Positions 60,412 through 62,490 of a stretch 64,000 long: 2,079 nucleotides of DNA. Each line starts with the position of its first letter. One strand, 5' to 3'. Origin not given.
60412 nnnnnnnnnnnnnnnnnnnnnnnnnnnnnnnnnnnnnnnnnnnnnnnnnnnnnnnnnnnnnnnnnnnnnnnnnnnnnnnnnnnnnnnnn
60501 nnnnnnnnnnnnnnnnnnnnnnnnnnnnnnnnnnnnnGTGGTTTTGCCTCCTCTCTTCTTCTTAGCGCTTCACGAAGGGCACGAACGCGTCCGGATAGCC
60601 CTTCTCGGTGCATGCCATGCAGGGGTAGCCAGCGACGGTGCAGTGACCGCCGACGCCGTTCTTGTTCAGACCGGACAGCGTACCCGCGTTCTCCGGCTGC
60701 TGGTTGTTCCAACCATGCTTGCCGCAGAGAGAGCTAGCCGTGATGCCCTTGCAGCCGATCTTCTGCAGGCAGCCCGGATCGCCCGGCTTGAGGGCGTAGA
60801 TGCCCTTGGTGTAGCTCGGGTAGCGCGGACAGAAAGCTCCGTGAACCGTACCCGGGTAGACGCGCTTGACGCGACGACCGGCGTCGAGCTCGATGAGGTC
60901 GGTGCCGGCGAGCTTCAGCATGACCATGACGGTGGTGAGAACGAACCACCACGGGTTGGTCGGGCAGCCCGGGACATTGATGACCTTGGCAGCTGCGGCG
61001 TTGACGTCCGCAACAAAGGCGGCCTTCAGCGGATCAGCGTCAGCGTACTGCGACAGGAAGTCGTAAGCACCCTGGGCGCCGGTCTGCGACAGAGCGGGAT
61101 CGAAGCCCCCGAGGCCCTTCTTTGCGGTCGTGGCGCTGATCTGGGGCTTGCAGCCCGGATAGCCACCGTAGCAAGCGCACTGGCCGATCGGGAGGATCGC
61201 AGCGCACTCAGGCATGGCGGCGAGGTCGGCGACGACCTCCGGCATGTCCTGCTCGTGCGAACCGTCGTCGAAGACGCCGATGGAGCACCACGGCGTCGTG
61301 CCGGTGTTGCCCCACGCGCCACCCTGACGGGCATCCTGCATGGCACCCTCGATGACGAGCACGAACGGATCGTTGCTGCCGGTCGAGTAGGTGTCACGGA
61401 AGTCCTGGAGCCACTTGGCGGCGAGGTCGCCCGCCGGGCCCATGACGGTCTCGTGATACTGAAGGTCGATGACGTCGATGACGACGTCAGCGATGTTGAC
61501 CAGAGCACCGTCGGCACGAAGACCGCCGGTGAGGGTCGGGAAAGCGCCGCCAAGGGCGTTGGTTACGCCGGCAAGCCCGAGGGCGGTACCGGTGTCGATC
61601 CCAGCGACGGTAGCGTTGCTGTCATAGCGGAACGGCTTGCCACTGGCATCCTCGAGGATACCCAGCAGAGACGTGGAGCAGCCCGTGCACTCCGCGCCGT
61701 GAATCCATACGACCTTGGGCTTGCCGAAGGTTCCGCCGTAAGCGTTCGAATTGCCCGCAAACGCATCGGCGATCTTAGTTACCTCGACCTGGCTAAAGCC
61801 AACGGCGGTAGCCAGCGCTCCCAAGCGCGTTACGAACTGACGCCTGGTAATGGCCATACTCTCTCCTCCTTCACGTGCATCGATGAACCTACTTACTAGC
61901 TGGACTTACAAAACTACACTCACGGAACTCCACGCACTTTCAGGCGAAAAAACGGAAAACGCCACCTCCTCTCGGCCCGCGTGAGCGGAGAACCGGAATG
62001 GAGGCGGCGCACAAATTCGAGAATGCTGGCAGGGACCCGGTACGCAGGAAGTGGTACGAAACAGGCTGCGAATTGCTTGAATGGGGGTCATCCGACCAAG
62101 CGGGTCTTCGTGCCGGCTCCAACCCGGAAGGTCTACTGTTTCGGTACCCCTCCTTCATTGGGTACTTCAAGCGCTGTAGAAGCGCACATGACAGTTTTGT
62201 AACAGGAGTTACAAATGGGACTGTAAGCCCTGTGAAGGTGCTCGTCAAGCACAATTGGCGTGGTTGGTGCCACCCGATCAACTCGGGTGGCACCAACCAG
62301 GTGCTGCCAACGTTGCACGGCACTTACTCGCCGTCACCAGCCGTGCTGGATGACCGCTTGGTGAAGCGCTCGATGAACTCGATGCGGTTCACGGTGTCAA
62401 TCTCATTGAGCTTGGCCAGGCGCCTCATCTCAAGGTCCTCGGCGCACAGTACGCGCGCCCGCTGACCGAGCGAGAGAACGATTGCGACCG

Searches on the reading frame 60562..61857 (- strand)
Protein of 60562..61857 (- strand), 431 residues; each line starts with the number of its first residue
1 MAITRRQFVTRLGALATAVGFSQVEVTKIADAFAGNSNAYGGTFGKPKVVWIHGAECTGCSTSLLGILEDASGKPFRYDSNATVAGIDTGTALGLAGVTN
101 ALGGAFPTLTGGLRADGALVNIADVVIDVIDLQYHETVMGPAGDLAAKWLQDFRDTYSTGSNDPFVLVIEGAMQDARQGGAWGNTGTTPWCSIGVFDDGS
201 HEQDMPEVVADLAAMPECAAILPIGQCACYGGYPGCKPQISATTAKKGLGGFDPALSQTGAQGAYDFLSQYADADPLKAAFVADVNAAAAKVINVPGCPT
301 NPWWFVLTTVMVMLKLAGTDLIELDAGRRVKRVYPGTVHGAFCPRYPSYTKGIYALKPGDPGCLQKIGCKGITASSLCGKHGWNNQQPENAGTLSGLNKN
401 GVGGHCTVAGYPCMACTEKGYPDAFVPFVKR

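Call 4: search_protein_families(library=pfam, proteins=[window:60562-61857:-], max_evalue=1)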
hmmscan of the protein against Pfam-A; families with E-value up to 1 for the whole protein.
window:60562-61857:- (431 aa): 2 families
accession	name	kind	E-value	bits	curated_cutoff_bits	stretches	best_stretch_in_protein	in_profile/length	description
PF01058.29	Oxidored_q6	-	5.6e-15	55.6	27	1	122-310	15-126/128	NADH ubiquinone oxidoreductase, 20 Kd subunit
PF14720.11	NiFe_hyd_SSU_C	-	2e-14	54.1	27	1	335-428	2-79/80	NiFe/NiFeSe hydrogenase small subunit C-terminal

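Call 10: search_protein_families(library=ncbifam, proteins=[window:60562-61857:-], max_evalue=0.1)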
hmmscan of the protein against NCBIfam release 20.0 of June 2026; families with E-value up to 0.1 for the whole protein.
window:60562-61857:- (431 aa): 6 families
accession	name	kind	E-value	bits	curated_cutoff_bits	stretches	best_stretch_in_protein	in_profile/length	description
NF045520.1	H2_NiFeSe_small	exception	2.5e-39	135.5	470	3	121-244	64-170/314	NiFeSe hydrogenase small subunit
TIGR00391.1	hydA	subfamily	5.6e-24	85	179.5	3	270-426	166-306/365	hydrogenase small subunit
NF007779.0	PRK10468.1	equivalog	7.9e-19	67.9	659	2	272-420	166-299/372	hydrogenase 2 small subunit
TIGR01944.1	rnfB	subfamily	0.00014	21.5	68.7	0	216-244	38-65/190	RnfABCDGE type electron transport complex subunit B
NF003475.0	PRK05113.1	equivalog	0.0014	18.5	203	1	218-245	40-66/190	electron transport complex subunit RsxB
TIGR01409.1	TAT_signal_seq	domain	0.022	15.1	16.7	1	3-23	1-21/29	twin-arginine translocation signal domain-containing protein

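Call 76: search_solved_structures(query=window:60562-61857:-, max_evalue=1e-10, show_alignments=1)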
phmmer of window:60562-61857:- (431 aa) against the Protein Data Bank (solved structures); distinct sequences matched with E-value up to 1e-10: 23.
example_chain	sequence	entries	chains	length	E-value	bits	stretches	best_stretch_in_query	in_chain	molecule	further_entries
1cc1_S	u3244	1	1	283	1.2e-25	93.8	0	122-243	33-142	HYDROGENASE (SMALL SUBUNIT)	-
4kl8_S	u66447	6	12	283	1.3e-25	93.6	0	121-243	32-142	Periplasmic [NiFeSe] hydrogenase small subunit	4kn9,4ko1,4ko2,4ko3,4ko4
2wpn_A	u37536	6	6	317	3e-22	82.6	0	121-250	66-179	PERIPLASMIC [NIFESE] HYDROGENASE, SMALL SUBUNIT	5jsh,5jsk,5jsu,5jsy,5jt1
1frv_A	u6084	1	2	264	1.1e-20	77.5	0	289-429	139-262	HYDROGENASE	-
1yq9_A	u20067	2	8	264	3.5e-20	75.8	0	289-429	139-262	Periplasmic [NiFe] hydrogenase small subunit | PERIPLASMIC HYDROGENASE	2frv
1h2a_S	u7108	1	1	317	4.1e-20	75.5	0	288-429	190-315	HYDROGENASE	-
1h2r_S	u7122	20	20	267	1.3e-19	73.9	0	288-429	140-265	PROTEIN (PERIPLASMIC [NIFE] HYDROGENASE SMALL SUBUNIT) | Periplasmic [NiFe] hydrogenase small subunit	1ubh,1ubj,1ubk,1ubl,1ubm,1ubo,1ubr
8w6x_S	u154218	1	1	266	1.3e-19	73.9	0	288-429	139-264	Periplasmic [NiFe] hydrogenase small subunit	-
4u9h_S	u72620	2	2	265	1.8e-19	73.4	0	287-429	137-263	Periplasmic [NiFe] hydrogenase small subunit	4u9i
5aa5_A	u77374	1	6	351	3.1e-19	72.7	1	288-429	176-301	NIFE-HYDROGENASE SMALL SUBUNIT, HOFK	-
3ze6_A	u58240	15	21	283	3.5e-19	72.5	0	121-250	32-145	PERIPLASMIC [NIFESE] HYDROGENASE, SMALL SUBUNIT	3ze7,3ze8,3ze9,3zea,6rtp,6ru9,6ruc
1e3d_A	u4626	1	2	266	3.8e-19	72.3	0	289-428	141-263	[NiFe] hydrogenase small subunit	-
1yrq_A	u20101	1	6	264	1.6e-17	67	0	275-429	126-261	Periplasmic [NiFe] hydrogenase small subunit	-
1yqw_A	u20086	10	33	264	2.1e-17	66.6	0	275-429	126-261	Periplasmic [NiFe] hydrogenase small subunit | HYDROGENASE (NIFE) SMALL SUBUNIT HYDA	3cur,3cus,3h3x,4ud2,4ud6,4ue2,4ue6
4upe_A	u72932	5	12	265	3.2e-17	66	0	286-429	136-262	NIFE-HYDROGENASE SMALL SUBUNIT | HYDROGENASE (NIFE) SMALL SUBUNIT HYDA | PERIPLASMIC [NIFE] HYDROGENASE SMALL SUBUNIT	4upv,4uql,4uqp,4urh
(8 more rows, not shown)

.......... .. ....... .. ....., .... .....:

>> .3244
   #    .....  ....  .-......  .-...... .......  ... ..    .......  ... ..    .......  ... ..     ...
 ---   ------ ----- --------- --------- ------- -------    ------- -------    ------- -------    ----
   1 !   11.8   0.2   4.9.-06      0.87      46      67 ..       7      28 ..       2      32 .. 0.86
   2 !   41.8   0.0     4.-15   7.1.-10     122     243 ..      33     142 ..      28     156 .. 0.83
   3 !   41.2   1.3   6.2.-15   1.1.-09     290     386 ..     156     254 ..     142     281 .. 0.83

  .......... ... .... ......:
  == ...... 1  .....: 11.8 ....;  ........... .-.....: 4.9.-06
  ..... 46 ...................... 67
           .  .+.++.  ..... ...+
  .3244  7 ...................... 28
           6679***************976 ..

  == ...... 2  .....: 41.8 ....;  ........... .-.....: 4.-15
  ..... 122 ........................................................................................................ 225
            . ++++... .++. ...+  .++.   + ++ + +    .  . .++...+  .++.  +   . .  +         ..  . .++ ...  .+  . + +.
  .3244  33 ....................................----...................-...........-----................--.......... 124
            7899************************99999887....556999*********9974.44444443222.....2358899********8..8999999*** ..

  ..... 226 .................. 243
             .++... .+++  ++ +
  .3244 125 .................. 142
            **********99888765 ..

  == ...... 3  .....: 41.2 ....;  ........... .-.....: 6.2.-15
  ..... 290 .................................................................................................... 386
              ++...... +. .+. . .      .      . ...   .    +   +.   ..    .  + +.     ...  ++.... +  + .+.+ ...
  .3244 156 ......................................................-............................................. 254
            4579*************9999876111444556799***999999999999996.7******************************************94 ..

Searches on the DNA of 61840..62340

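Call 86: search_rna_families(source=window, start=61840, end=62340, threshold=evalue, max_evalue=1, show_alignments=2)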
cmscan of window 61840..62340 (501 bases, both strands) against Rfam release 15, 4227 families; matches with E-value up to 1: 1.
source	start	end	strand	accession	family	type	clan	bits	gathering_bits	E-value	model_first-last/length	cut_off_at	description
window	62258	62301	-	RF00872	mir-652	Gene; miRNA;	-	21.8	73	0.053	1-82/82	no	mir-652 microRNA precursor family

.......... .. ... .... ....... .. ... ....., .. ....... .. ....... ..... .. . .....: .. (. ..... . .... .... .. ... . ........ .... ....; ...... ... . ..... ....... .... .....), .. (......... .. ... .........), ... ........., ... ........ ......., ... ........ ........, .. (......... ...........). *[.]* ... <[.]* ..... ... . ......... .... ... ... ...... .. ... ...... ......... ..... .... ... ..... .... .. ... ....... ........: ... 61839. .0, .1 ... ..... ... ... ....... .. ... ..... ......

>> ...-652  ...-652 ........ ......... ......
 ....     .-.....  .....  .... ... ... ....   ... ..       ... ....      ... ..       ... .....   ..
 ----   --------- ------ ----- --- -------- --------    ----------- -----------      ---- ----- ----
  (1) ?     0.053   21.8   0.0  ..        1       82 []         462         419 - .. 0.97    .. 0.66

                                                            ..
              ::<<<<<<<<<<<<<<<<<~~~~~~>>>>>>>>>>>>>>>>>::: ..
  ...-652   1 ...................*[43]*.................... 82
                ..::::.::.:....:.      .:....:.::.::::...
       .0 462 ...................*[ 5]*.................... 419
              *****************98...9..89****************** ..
